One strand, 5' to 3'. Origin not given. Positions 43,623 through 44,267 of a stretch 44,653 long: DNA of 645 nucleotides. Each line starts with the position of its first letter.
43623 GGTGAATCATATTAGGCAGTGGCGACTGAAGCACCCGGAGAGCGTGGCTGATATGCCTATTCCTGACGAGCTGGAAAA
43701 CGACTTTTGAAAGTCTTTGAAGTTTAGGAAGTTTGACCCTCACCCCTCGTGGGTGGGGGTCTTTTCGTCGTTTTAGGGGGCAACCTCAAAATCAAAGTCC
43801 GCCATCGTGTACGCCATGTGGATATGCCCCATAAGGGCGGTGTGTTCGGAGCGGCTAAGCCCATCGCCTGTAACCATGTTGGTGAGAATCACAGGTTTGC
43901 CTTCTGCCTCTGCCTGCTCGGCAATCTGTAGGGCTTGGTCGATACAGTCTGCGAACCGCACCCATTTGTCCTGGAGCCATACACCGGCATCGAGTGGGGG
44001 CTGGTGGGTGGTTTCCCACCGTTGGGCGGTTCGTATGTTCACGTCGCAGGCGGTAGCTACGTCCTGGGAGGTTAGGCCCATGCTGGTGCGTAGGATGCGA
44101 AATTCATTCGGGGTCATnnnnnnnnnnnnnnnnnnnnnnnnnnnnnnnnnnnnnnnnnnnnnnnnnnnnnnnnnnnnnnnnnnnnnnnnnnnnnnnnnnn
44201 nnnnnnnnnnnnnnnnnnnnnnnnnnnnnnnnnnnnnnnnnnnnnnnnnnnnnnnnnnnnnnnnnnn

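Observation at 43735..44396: Self-contained two-gene accessory cassette between lysis genes and int: strong promoter, non-AUG-start small protein coupled to an XRE-HTH protein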

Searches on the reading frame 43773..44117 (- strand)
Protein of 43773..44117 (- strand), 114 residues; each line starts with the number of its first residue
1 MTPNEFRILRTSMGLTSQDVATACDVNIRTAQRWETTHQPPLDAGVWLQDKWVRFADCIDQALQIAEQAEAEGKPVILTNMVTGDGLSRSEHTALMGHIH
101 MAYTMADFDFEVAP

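Call 6: search_protein_families(library=pfam, proteins=[window:43776-44117:-], max_evalue=1)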
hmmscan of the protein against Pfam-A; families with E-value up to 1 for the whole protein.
window:43776-44117:- (114 aa): 3 families
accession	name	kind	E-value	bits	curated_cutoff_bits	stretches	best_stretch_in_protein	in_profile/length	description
PF13560.12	HTH_31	-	0.0059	17.3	27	1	5-45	5-45/64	Helix-turn-helix domain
PF13384.12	HTH_23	-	0.0095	16.2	24.6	1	7-34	9-37/50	Homeodomain-like domain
PF01381.28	HTH_3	-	0.05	14.1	23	1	7-36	2-31/55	Helix-turn-helix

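Call 7: search_protein_families(library=phrogs, proteins=[window:43776-44117:-], max_evalue=1)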
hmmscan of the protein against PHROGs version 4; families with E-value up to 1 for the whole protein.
window:43776-44117:- (114 aa): 12 families
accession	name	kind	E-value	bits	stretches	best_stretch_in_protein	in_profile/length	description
phrog_7950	-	transcription regulation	9.5e-10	39.4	1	2-38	8-44/68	transcriptional repressor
phrog_2104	-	unknown function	0.00047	21.3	1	1-42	39-80/103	-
phrog_2328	-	transcription regulation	0.00076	20.3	1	7-41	21-55/128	transcriptional repressor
phrog_14076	-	transcription regulation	0.005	18.3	1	1-39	13-54/86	transcriptional regulator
phrog_955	-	DNA, RNA and nucleotide metabolism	0.019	15.7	1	6-68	29-92/142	HTH DNA binding protein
phrog_8898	-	unknown function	0.02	15.6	1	1-38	1-38/70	-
phrog_4836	-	transcription regulation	0.021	15.4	1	5-41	79-115/194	CII-like regulator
phrog_1553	-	integration and excision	0.039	14.6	1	15-39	5-29/65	excisionase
phrog_5119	-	unknown function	0.19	12.5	1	1-37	53-89/152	-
phrog_8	-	transcription regulation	0.31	11.4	1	7-40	82-116/346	transcriptional regulator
phrog_6962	-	unknown function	0.32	12.3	1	2-41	2-41/73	-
phrog_756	-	DNA, RNA and nucleotide metabolism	0.37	11.7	1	14-39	19-44/166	DNA binding protein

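Call 8: search_dna_similar(query=window:43776-44117:-, collection=phages, mode=protein, max_evalue=0.01, max_rows=40)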
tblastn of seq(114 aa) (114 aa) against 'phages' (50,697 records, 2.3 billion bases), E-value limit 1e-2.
Records with a match: 12; places in all: 12; records where one place covers at least 80% of the query: 0.
Best place of each record, by identity: <60% 12.
By first word of the organism name: Streptococcus 12.
By host as written in the record: Streptococcus pyogenes MGAS315 4; Streptococcus pyogenes K56; Streptococcus pyogenes ATCC 12204 2; Streptococcus pyogenes 1; Streptococcus pyogenes ATCC 12202-B1 1; Streptococcus pyogenes MGAS10750 1; Streptococcus pyogenes SSI-1 1; Streptococcus pyogenes GA03799 1; Streptococcus pyogenes 9 1.
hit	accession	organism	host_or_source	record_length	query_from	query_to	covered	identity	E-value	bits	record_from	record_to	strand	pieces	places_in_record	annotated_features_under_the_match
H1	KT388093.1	Streptococcus phage A25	Streptococcus pyogenes K56; ...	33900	4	50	41%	44.7%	6e-4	43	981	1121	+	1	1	putative transcriptional regulator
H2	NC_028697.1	Streptococcus phage A25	Streptococcus pyogenes K56; ...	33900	4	50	41%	44.7%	6e-4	43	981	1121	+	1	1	DNA binding protein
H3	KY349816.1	Streptococcus phage Str01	Streptococcus pyogenes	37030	4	50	41%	44.7%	6e-4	43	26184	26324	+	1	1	XRE family transcriptional regulator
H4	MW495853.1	Streptococcus phage A1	Streptococcus pyogenes ATCC 12202-B1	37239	4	50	41%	44.7%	6e-4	43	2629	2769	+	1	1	putative H-T-H transcriptional regulator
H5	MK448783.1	Streptococcus phage Javan503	Streptococcus pyogenes MGAS10750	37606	4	50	41%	44.7%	6e-4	43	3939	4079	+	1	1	XRE family transcriptional regulator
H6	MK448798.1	Streptococcus phage Javan533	Streptococcus pyogenes SSI-1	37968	4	52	43%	42.9%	2e-3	41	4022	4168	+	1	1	XRE family transcriptional regulator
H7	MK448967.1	Streptococcus phage Javan510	Streptococcus pyogenes MGAS315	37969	4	52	43%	42.9%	2e-3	41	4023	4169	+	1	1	XRE family transcriptional regulator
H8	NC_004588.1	Streptococcus phage 315.5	Streptococcus pyogenes MGAS315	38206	4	52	43%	42.9%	2e-3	41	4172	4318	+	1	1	hypothetical protein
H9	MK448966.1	Streptococcus phage Javan508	Streptococcus pyogenes MGAS315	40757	4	52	43%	42.9%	2e-3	41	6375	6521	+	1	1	XRE family transcriptional regulator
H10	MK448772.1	Streptococcus phage Javan483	Streptococcus pyogenes GA03799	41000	4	52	43%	42.9%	2e-3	41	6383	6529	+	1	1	XRE family transcriptional regulator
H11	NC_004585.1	Streptococcus phage 315.2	Streptococcus pyogenes MGAS315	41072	4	52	43%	42.9%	2e-3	41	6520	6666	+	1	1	hypothetical protein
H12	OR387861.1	Streptococcus phage vb_Spy_7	Streptococcus pyogenes 9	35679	1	41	36%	48.8%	7e-3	40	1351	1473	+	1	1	transcriptional regulator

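Call 10: find_homologous_proteins(query=window:43776-44117:-, max_evalue=0.001)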
Query seq(114 aa) (114 aa): 14 proteins with E <= 0.001 among 17 candidates.
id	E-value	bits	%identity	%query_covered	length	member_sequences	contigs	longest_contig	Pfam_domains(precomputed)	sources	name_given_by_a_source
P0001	1.6e-67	242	92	100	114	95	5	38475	-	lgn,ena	-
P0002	2.3e-64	232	89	100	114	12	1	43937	-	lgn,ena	-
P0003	1.6e-63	230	87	100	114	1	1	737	-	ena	-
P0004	5.9e-63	228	87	100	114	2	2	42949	-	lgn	-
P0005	1.2e-62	227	88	100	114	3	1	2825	-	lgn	-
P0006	8.1e-62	224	86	100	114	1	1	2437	-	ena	-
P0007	1.1e-61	224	87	100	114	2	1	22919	-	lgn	-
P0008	2.2e-61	223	87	98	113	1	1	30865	-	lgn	-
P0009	4.3e-61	222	86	100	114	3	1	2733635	-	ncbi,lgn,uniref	ncbi:helix-turn-helix domain-containing protein [Corynebacterium sp. LaCa116]|uniref:helix-turn-heli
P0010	3.1e-60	219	85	98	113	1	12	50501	-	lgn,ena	-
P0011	1.3e-58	214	84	99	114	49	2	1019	-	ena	-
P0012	3.1e-58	213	82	98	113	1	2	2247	-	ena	-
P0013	1.2e-52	195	79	98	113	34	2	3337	-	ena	-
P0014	1.2e-31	127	53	100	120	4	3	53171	-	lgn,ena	-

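Call 23: search_protein_families(library=padloc, proteins=[window:43776-44117:-], max_evalue=1)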
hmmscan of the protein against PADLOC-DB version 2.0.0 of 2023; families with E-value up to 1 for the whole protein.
window:43776-44117:- (114 aa): 2 families
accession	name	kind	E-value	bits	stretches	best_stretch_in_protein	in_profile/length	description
PDLC03949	RmrA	-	0.01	12.7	1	2-42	3-43/363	-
PDLC04133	mad1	-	0.022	13.1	1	11-36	2-27/60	mads_1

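Call 24: search_protein_families(library=ncbifam, proteins=[window:43776-44117:-], max_evalue=1)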
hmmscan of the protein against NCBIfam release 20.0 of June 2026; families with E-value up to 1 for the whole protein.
window:43776-44117:- (114 aa): 8 families
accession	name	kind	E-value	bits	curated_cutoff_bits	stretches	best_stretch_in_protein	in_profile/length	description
NF040522.1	VC1465_fam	subfamily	4.6e-06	26.7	70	1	8-39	3-34/111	VC1465 family Xer recombination activation factor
NF047542.1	telomere_Tap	equivalog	0.00022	20.1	600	1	3-44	19-60/695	telomere-associated protein Tap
TIGR03830.1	CxxCG_CxxCG_HTH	subfamily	0.0015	18.4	61.8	1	1-42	65-106/127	type II TA system antitoxin MqsA family protein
NF041951.1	phage_RstR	subfamily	0.0042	17.3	80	1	5-42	6-44/108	RstR family transcriptional repressor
NF007481.0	PRK10072.1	equivalog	0.03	14.8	110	1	4-44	36-76/96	HTH-type transcriptional regulator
TIGR02293.1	TAS_TIGR02293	hypoth_equivalog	0.031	14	57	1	19-71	41-89/133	putative toxin-antitoxin system antitoxin component, TIGR02293 family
NF033787.1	HTH_BldC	subfamily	0.033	14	77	1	15-35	3-23/49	BldC family transcriptional regulator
NF049845.1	Xre_ParS_antitoxin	subfamily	0.035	14.2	90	1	6-70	7-68/112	type II RES/Xre toxin-antitoxin system antitoxin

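Call 25: find_related_loci(query=A3, collection=genome_contigs, flank=3000)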
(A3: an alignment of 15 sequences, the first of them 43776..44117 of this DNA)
Query A3 (114 aa) in genome_contigs; peptide patterns used: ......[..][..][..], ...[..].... (x = any residue, [..] = any of these).
59 stretches matched a pattern; 4 encode a relative of the query (tblastn E <= 1e-3); 4 distinct loci.
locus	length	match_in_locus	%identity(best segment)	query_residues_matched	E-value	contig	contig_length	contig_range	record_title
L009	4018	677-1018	96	1-114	7e-76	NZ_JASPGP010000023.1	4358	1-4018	Corynebacterium tuberculostearicum strain MSK207 NODE_23_length_4358_cov_44.969400, whole genome shotgun sequence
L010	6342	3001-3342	88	1-114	1e-68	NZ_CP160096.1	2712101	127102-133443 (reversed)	Corynebacterium aurimucosum strain C_04_car chromosome, complete genome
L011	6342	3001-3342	87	1-114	8e-67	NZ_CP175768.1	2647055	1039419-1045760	Corynebacterium sp. YSMAA5_1_F9 chromosome, complete genome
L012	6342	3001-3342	84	1-114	7e-67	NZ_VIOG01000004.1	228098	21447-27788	Corynebacterium hiratae strain 332 NODE_4_length_228098_cov_130.769, whole genome shotgun sequence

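Call 26: find_related_loci(query=A3, collection=viral_contigs, flank=3000)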
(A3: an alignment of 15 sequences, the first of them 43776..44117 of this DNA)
Query A3 (114 aa) in viral_contigs; peptide patterns used: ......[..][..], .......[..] (x = any residue, [..] = any of these).
30 stretches matched a pattern; 8 encode a relative of the query (tblastn E <= 1e-3); 8 distinct loci.
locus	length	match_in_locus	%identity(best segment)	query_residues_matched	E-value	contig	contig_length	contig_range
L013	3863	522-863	94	1-114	2e-73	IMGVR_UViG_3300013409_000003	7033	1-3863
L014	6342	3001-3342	93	1-114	1e-73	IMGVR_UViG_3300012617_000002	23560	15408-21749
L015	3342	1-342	93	1-114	3e-73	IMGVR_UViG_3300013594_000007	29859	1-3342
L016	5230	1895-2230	77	1-112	7e-59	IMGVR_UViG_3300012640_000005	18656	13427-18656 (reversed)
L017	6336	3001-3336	77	1-112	7e-59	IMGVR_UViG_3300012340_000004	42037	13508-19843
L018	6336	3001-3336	76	1-112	2e-57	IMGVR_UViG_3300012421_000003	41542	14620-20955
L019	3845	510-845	76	1-112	2e-57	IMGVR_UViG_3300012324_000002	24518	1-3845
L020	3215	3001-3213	96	1-71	7e-45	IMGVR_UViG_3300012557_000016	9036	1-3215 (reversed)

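Call 37: predict_structure(alignment_id=A3)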
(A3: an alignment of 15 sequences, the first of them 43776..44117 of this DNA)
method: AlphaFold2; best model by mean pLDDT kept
length: 114 residues; sequences in the alignment: 15
mean_pLDDT: 87.8   pTM: 0.75
mean pLDDT of the five models: 87.8, 67.8, 66.2, 58.6, 53.8
residues with pLDDT >= 90: 63; 70-90: 39; 50-70: 12; < 50: 0
segments of 3 or more residues with pLDDT < 50: none
pLDDT, mean of each block of 10 residues (from residue 1): 94 94 95 94 93 91 89 79 75 90 83 60
secondary structure, 60 per line:
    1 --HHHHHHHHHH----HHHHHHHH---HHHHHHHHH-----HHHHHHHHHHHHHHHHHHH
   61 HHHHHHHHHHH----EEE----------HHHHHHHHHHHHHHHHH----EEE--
elements in order: H3-12 H17-24 H28-36 H42-71 E76-78 H89-105 E110-112

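Call 40: search_solved_structures(query=A3, max_evalue=1, show_alignments=2)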
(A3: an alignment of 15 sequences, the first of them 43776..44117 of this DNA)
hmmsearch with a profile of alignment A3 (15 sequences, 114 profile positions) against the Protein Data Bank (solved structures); distinct sequences matched with E-value up to 1: 3.
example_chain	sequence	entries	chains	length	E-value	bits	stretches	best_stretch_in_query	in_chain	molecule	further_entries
7ezy_A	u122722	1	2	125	0.025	18.2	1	1-80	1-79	anti-CRISPR-associated Aca2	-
9vt3_A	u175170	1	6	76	0.13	15.8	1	2-58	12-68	Aca3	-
9sda_c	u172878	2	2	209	0.85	13.3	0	45-111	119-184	Small ribosomal subunit protein uS3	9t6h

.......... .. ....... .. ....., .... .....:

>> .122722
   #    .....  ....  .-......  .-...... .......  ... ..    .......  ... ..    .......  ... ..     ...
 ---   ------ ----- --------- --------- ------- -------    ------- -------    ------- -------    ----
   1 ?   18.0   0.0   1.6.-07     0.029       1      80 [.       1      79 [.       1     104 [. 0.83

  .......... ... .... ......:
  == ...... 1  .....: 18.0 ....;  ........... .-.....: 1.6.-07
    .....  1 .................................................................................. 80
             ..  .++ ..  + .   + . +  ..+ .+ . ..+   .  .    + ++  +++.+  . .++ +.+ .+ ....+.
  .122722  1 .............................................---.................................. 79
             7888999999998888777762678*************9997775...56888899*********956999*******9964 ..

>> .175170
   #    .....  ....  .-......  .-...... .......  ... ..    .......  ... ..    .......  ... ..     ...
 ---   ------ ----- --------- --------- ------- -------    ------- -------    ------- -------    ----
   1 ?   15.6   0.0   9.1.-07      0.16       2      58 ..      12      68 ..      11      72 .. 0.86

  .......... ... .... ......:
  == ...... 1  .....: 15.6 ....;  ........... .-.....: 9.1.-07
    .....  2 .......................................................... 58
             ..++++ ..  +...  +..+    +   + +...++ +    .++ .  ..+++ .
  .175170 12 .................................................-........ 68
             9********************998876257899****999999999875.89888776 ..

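Call 42: fold_search(model_id=the predicted structure, library=pdb)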
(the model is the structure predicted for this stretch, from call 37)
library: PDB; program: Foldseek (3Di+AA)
matches with E <= 10: 306; with E <= 0.001: 0
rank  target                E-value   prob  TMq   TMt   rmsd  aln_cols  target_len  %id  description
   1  7ezy_A                6.2e-03  1.00  0.54  0.51   4.8       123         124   26  anti-CRISPR-associated Aca2 (released 2022-01-12)
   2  2ox6_A                2.9e-02  1.00  0.72  0.53   4.8       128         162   17  Crystal structure of gene product SO3848 from Shewanella oneidensis MR-1 (released 2007-04-03)
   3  2ox6_C                3.5e-02  1.00  0.70  0.52   5.0       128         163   17  Crystal structure of gene product SO3848 from Shewanella oneidensis MR-1 (released 2007-04-03)
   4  2ox6_D                5.1e-02  1.00  0.63  0.48   4.9       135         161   19  Crystal structure of gene product SO3848 from Shewanella oneidensis MR-1 (released 2007-04-03)
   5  7vjo_B                6.4e-02  1.00  0.59  0.57   4.8       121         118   16  Pectobacterium phage ZF40 apo-Aca2 (released 2021-10-20)
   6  7b5j_A                9.9e-02  0.99  0.57  0.57   4.9       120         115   16  Anti-CRISPR associated (Aca) protein, Aca2 (released 2021-06-23)
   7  7vjp_A                1.2e-01  0.99  0.60  0.58   4.7       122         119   19  Selenomethionine-derived Pectobacterium phage ZF40 apo-Aca2 (released 2021-10-20)
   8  7vjo_A                1.5e-01  0.99  0.59  0.57   4.8       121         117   16  Pectobacterium phage ZF40 apo-Aca2 (released 2021-10-20)
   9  7vjq_A                2.3e-01  0.97  0.58  0.56   4.8       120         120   15  Pectobacterium phage ZF40 apo-aca2 complexed with 26bp DNA substrate (released 2021-10-20)
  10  3ivp_D                2.7e-01  0.60  0.36  0.35  13.2       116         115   10  The structure of a possible transposon-related DNA-binding protein from Clostridium difficile 630. (released 2009-09-22)
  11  3ivp_C                2.8e-01  0.54  0.34  0.34  16.6       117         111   11  The structure of a possible transposon-related DNA-binding protein from Clostridium difficile 630. (released 2009-09-22)
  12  8p8o_F                3.3e-01  0.47  0.35  0.30   9.6       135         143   10  M. tuberculosis dUTPase - Stl1-159 (StlNT) complex structure (released 2024-11-27)
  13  3ivp_B                4.2e-01  0.44  0.33  0.34  13.7       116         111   13  The structure of a possible transposon-related DNA-binding protein from Clostridium difficile 630. (released 2009-09-22)
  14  8p8o_J                4.2e-01  0.41  0.36  0.31   9.6       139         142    9  M. tuberculosis dUTPase - Stl1-159 (StlNT) complex structure (released 2024-11-27)
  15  6h4c_B                5.5e-01  0.35  0.35  0.29   9.7       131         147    9  A polyamorous repressor: deciphering the evolutionary strategy used by the phage-inducible chromosomal islands to spre (released 2019-08-28)
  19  1s4k_A                7.7e-01  0.85  0.61  0.58   4.4       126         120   16  Putative cytoplasmic protein from Salmonella typhimurium (released 2004-06-29)
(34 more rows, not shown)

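Call 63: search_protein_families(library=pfam, proteins=[P0014, P0009, P0013], max_evalue=10)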
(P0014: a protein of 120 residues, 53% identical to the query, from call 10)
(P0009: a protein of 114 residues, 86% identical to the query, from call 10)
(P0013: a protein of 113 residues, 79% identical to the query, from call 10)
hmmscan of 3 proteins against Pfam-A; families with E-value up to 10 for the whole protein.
P0014 (120 aa): 5 families
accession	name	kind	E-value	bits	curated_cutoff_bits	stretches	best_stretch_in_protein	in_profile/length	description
PF01381.28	HTH_3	-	0.00049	20.5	23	1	7-42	2-37/55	Helix-turn-helix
PF13560.12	HTH_31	-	0.0031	18.2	27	1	5-42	5-44/64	Helix-turn-helix domain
PF13384.12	HTH_23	-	0.0031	17.7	24.6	1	7-34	9-37/50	Homeodomain-like domain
PF08965.17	Aca2_YdiL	-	0.015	15.9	23.8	1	3-86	3-89/118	Aca2/YdiL-like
PF14590.12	DUF4447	-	0.056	13.7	27.2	1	5-60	11-67/166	Domain of unknown function (DUF4447)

P0009 (114 aa): 6 families
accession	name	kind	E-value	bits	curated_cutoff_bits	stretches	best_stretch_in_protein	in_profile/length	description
PF13384.12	HTH_23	-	0.00066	19.9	24.6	1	7-34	9-37/50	Homeodomain-like domain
PF01381.28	HTH_3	-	0.0007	20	23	1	7-36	2-31/55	Helix-turn-helix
PF13560.12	HTH_31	-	0.0011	19.6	27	1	5-45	5-45/64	Helix-turn-helix domain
PF00376.29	MerR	-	0.1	12.9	28.2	1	17-36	2-21/38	MerR family regulatory protein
PF20432.4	Xre-like-HTH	-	0.19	12.5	25.8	1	8-43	17-51/63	Antitoxin Xre-like helix-turn-helix domain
PF12728.13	HTH_17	-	0.19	12.4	27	1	15-34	2-21/51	Helix-turn-helix domain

P0013 (113 aa): 4 families
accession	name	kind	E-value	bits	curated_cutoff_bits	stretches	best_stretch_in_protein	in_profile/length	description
PF13560.12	HTH_31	-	0.0082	16.9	27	1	5-46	5-46/64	Helix-turn-helix domain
PF13384.12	HTH_23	-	0.044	14.1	24.6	1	7-34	9-37/50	Homeodomain-like domain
PF01381.28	HTH_3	-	0.051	14.1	23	1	7-36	2-31/55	Helix-turn-helix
PF08965.17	Aca2_YdiL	-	0.09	13.4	23.8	1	3-40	3-42/118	Aca2/YdiL-like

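Call 65: find_homologous_proteins(query=A3, max_evalue=0.01)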
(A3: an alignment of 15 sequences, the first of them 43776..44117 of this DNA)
Query A3 (15 sequences) (114 aa, profile of the alignment): 44 proteins with E <= 0.01 among 391 candidates.
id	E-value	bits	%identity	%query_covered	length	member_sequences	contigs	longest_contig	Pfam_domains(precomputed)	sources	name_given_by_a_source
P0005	1.4e-67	243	88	100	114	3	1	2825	-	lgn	-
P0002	2.9e-67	242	89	100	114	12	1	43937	-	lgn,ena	-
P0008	4.2e-67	241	87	98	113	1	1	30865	-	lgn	-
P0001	4.7e-67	241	92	100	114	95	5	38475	-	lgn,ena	-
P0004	7.3e-67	241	87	100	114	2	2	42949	-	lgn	-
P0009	1.2e-66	240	86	100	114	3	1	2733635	-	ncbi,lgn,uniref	ncbi:helix-turn-helix domain-containing protein [Corynebacterium sp. LaCa116]|uniref:helix-turn-heli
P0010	1.4e-66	240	85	98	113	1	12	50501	-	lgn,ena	-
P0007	4.1e-66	238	87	100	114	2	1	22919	-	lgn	-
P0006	4.7e-66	238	86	100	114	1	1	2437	-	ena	-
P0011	1.7e-65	236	84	99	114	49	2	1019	-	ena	-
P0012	3.8e-65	235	82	98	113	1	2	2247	-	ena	-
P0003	7.1e-65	234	87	100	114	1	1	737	-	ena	-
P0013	6.7e-62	225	79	98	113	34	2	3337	-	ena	-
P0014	1.2e-48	182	53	100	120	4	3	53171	-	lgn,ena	-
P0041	3.6e-39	151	57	98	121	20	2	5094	-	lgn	-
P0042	6.1e-39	151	48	98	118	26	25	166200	-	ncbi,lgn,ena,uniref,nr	ncbi:hypothetical protein [Corynebacterium accolens]|uniref:hypothetical protein n=1 Tax=Corynebacte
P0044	2.1e-38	149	47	100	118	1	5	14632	PF08965.17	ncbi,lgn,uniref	ncbi:Aca2/YdiL-like domain-containing protein [Corynebacterium flavescens]|uniref:Aca2/YdiL-like dom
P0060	2.6e-26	110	44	98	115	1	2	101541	-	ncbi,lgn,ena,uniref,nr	ncbi:hypothetical protein [uncultured Corynebacterium sp.]|uniref:helix-turn-helix domain-containing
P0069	2.0e-17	81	40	99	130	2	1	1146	PF08965.17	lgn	-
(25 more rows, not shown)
